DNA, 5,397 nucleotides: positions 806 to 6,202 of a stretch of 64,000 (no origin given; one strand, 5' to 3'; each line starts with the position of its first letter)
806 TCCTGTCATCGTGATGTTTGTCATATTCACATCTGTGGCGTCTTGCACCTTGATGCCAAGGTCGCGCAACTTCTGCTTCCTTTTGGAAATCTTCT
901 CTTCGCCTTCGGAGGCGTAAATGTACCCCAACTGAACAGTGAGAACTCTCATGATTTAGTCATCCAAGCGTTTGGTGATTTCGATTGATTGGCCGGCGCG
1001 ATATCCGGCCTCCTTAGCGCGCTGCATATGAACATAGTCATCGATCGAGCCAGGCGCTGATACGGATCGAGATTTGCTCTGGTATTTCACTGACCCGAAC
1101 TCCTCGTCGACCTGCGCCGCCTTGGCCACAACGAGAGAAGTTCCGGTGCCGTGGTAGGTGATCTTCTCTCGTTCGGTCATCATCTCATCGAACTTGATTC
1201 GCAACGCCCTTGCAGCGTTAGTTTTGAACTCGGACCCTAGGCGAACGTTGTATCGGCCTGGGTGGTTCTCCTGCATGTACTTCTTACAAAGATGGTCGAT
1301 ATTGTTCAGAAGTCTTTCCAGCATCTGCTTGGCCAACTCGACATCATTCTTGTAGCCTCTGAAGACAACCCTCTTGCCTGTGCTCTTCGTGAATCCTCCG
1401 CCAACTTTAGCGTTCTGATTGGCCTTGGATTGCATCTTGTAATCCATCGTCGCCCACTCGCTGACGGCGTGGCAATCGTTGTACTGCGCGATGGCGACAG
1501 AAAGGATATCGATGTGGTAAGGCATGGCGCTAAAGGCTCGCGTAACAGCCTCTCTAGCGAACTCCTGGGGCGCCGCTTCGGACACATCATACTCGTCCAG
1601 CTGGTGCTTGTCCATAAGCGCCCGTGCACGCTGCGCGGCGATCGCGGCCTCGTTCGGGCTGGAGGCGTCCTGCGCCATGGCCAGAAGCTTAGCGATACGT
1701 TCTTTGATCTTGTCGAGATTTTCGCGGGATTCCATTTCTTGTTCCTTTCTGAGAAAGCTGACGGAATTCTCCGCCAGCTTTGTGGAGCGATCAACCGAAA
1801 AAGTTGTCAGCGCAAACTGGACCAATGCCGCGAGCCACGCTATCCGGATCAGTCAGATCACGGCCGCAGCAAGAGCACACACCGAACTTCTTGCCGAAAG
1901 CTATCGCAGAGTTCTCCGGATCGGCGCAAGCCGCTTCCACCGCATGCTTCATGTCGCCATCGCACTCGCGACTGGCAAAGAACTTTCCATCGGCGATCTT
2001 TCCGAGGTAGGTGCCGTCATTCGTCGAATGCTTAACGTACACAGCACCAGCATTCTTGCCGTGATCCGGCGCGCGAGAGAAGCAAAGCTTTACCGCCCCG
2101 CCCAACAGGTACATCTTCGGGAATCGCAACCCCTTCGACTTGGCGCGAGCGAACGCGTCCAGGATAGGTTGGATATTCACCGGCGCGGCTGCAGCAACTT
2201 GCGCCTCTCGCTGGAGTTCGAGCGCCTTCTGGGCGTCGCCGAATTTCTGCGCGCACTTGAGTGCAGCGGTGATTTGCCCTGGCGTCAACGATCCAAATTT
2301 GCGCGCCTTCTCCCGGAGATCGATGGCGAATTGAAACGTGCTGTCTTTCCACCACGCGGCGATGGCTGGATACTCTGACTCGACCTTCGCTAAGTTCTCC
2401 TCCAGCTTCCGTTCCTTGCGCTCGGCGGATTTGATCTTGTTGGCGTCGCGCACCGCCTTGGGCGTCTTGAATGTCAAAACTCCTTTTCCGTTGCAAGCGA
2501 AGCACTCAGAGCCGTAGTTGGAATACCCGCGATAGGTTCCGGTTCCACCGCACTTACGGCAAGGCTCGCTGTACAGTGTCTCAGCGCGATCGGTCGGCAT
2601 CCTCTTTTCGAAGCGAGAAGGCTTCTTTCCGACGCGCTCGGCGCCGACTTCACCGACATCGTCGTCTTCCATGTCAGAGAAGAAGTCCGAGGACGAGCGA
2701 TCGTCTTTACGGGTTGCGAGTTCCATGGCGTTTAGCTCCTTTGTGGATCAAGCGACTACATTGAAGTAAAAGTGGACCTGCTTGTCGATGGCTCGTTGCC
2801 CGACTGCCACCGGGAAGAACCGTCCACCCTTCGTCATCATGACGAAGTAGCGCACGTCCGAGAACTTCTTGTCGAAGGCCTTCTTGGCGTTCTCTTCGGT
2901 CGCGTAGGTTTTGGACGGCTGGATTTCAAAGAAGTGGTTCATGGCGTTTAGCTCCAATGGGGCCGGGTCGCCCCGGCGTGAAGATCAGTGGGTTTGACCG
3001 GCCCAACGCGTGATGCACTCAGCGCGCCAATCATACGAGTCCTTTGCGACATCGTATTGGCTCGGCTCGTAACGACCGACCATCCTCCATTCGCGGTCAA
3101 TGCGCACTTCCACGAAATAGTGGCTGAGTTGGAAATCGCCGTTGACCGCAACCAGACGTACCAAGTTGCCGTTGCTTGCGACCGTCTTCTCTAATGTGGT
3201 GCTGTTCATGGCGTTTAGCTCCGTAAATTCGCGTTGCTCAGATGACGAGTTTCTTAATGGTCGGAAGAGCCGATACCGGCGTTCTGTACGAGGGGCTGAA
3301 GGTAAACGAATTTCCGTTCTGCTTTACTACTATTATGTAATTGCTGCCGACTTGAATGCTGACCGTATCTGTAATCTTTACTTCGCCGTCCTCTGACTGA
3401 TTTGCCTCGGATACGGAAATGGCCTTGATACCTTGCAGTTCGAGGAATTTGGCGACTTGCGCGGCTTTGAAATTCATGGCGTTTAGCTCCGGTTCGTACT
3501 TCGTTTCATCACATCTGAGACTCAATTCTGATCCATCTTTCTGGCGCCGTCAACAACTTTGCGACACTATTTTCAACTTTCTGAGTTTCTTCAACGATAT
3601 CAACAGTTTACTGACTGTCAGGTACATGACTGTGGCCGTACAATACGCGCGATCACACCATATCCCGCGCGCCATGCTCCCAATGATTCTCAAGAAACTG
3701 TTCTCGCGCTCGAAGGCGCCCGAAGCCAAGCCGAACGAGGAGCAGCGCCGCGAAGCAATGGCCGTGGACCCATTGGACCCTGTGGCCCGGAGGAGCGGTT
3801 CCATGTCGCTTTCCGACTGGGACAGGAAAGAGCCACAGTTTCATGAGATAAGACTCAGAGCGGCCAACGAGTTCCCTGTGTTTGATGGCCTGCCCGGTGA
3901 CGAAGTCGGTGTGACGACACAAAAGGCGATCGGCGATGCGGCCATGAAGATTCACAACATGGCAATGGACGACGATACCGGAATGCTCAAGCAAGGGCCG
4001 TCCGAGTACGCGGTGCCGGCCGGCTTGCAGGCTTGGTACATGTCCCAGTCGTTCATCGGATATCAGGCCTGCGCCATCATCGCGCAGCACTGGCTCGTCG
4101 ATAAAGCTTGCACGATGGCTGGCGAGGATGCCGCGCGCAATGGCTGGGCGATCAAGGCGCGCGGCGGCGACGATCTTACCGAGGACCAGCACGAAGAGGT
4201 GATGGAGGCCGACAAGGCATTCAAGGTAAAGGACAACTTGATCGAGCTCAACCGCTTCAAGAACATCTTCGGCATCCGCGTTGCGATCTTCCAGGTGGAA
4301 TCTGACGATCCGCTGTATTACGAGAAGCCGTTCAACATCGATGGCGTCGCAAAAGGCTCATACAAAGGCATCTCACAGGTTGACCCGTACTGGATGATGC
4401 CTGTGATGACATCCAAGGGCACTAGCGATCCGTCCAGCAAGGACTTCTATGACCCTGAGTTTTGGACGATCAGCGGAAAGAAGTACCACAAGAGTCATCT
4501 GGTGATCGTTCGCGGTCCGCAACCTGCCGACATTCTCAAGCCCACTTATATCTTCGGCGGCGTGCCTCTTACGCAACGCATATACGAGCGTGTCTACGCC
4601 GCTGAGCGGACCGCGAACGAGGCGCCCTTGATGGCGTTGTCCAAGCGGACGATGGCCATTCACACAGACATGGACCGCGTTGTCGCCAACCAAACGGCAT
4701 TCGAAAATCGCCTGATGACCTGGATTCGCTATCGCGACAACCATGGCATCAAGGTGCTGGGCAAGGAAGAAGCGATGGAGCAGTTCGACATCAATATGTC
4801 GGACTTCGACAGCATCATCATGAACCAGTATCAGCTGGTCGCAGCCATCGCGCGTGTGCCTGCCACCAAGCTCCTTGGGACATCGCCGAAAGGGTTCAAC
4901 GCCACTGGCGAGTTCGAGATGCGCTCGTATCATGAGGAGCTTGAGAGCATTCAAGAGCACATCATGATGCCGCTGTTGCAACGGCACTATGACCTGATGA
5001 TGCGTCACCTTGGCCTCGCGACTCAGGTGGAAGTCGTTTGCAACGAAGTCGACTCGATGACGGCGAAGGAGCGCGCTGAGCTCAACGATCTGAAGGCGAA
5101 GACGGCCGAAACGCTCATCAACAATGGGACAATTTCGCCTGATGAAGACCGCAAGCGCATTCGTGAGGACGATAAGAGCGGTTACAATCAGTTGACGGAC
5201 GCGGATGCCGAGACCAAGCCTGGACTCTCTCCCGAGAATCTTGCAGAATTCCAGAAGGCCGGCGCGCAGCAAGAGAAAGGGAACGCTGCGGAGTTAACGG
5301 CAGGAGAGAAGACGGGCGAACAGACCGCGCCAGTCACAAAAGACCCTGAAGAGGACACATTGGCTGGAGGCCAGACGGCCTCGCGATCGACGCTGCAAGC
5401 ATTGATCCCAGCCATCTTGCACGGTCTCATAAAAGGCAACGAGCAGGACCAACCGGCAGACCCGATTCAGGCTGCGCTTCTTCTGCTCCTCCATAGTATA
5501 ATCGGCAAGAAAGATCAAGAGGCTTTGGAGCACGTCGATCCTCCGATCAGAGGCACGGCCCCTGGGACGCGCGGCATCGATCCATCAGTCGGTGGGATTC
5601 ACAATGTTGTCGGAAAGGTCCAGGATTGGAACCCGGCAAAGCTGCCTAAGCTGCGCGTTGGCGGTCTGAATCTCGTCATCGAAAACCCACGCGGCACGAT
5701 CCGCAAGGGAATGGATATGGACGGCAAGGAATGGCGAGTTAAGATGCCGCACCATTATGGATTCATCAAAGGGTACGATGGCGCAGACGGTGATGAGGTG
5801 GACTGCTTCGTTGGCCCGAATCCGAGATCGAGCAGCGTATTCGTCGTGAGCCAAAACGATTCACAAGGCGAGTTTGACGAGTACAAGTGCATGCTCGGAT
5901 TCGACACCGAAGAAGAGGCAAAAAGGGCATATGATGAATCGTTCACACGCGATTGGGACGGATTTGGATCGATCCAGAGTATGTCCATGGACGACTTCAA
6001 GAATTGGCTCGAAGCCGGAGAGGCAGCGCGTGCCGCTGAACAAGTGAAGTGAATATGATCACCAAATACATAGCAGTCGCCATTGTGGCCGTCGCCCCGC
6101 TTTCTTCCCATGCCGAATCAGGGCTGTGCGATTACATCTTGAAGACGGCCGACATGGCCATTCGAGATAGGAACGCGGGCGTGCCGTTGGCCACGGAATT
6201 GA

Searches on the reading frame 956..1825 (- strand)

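Call 70: search_protein_families(library=pfam, proteins=[window:956-1825:-], max_evalue=0.01)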
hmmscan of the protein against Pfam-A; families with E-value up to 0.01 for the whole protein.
window:956-1825:- (289 aa): 2 families
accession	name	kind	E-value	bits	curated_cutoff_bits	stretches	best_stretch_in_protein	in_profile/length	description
PF10979.13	DUF2786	-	1.7e-12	47.5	23.9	1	39-78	1-40/40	Protein of unknown function (DUF2786)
PF23771.1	DUF7168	-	4.1e-10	39.9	25.5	1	99-220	18-116/140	Domain of unknown function (DUF7168)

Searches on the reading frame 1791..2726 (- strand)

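Call 13: search_protein_families(library=phrogs, proteins=[window:1791-2726:-])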
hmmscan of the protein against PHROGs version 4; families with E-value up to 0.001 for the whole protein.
window:1791-2726:- (311 aa): 8 families
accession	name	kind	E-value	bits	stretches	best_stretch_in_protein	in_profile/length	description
phrog_4046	-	unknown function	2e-87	294.5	1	14-311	5-301/301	-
phrog_636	-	unknown function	8.9e-17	63.2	1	220-311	154-234/254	-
phrog_6032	-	unknown function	3.7e-09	37.7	1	264-307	229-272/296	-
phrog_4095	-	unknown function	7.8e-07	29.9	1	46-119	29-105/234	-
phrog_25989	-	unknown function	1e-05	26.7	1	282-310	3-31/70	-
phrog_20259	-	unknown function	1e-05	26.4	1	233-308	54-136/140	-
phrog_12580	-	unknown function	5.5e-05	23.5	1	273-309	220-256/256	-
phrog_32167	-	unknown function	0.0001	23.1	1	54-123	155-223/285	-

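Call 70: search_protein_families(library=pfam, proteins=[window:1791-2726:-], max_evalue=0.01)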
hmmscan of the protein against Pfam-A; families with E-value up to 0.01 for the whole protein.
window:1791-2726:- (311 aa): 3 families
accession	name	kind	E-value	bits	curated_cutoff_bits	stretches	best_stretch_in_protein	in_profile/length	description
PF19474.4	DUF6011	-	1.3e-13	50.6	26.6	1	275-308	2-35/37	Family of unknown function (DUF6011)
PF15777.11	Anti-TRAP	-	0.0015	18.9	32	1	54-84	11-42/59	Tryptophan RNA-binding attenuator protein inhibitory protein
PF00684.25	DnaJ_CXXCXGXG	-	0.008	16.9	32.7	1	56-85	1-28/65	DnaJ central domain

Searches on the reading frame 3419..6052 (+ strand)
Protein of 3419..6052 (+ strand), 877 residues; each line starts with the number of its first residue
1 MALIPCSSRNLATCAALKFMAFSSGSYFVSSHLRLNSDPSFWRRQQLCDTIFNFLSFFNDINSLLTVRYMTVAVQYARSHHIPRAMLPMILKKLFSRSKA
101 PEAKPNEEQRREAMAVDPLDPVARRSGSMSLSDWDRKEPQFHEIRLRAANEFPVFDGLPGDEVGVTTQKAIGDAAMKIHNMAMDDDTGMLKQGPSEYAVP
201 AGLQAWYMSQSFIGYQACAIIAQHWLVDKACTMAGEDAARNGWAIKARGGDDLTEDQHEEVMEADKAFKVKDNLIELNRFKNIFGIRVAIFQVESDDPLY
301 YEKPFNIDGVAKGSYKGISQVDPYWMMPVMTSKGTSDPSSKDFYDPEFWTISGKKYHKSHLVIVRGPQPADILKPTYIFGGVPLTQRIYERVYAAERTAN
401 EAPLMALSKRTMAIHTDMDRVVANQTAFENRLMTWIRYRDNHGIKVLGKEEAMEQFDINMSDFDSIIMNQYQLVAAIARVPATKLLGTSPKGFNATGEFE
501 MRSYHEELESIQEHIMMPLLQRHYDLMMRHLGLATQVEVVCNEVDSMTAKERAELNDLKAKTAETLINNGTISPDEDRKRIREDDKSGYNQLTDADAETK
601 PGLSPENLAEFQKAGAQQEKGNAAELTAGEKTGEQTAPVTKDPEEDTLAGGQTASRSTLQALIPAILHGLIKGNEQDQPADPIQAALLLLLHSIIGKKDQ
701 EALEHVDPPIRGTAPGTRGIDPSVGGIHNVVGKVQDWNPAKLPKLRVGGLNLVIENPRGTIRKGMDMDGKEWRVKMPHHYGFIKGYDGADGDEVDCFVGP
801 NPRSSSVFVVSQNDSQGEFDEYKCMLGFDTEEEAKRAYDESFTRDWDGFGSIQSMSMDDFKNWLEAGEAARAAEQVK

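Call 13: search_protein_families(library=phrogs, proteins=[window:3419-6052:+])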
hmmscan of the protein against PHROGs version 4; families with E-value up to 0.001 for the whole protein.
window:3419-6052:+ (877 aa): 16 families
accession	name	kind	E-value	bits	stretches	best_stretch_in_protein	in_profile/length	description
phrog_4660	-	head and packaging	0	1058.7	1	94-871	7-760/765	minor head protein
phrog_146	-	head and packaging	4.5e-87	294.3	1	195-643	37-482/587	portal protein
phrog_15528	-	head and packaging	8.7e-41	141.1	1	206-644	55-512/794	portal protein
phrog_30335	-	unknown function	9.2e-36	123.4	1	744-873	772-901/2900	-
phrog_37402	-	unknown function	1.4e-34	119.5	1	745-872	1114-1247/2639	-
phrog_4272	-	unknown function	2.2e-34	120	1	739-871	131-262/764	-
phrog_10089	-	moron, auxiliary metabolic gene and host takeover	2.2e-33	115.3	1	744-872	899-1030/4647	DarB-like antirestriction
phrog_938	-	lysis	1.5e-30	106.1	1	741-870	1508-1642/2185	endolysin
phrog_20705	-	head and packaging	3.5e-29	102.6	1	742-866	30-156/690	virion structural protein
phrog_29900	-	unknown function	1.6e-26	93.4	1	739-865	774-903/1028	-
phrog_5143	-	unknown function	8.5e-24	83.7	1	744-864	726-849/2204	-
phrog_33607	-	unknown function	4.2e-23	83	1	752-865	118-229/287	-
phrog_30637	-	unknown function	5e-22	78.6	1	353-625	2-278/1119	-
phrog_12751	-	unknown function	4e-11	43.6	1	384-610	14-249/283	-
phrog_12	-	head and packaging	1.8e-05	25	1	426-649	264-468/646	portal protein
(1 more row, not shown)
